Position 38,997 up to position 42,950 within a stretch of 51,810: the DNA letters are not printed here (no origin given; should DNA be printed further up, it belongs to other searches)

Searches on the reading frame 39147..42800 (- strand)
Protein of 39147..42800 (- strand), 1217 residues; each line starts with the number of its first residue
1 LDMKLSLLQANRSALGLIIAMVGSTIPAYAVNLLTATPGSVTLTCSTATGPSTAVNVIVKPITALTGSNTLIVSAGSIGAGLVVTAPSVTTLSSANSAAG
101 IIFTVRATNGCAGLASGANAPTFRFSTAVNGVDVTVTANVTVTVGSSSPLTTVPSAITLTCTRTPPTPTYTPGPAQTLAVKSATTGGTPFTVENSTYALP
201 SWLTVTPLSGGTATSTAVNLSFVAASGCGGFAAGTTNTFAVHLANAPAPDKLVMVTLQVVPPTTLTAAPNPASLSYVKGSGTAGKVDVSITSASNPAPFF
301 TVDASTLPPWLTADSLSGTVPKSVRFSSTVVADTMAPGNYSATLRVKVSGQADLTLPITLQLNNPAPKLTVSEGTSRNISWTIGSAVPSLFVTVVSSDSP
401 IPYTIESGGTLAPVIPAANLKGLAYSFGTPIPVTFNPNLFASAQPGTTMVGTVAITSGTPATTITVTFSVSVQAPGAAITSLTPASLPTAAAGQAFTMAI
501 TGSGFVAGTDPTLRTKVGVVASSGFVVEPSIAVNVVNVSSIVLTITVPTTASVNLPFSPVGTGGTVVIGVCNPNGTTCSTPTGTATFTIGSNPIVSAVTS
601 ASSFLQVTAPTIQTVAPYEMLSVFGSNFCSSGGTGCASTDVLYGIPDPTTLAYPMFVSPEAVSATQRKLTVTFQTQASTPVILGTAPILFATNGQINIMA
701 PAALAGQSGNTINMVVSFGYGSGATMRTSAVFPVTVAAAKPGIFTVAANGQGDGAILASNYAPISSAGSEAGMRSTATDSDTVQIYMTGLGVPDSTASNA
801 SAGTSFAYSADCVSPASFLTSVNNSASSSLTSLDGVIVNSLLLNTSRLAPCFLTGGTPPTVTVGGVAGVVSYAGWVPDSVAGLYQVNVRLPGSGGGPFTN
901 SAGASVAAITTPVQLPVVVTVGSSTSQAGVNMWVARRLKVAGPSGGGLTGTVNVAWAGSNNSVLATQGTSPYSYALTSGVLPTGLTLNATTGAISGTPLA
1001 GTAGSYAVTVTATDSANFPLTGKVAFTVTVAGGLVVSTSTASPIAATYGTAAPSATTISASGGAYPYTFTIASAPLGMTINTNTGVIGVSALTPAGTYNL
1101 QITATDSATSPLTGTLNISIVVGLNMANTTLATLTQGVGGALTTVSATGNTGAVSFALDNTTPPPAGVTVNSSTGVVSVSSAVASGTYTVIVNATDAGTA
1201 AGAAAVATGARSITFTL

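Call 31: search_protein_families(library=pfam, proteins=[window:39147-42800:-], max_evalue=0.0001)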
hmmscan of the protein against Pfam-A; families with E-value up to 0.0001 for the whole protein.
window:39147-42800:- (1217 aa): 2 families
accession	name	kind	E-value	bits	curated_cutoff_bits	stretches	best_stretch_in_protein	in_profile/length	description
PF05345.18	He_PIG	-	3.2e-17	63.2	24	2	964-1030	31-95/96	Putative Ig domain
PF00028.23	Cadherin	-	8e-08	33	28.8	0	1079-1122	45-92/93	Cadherin domain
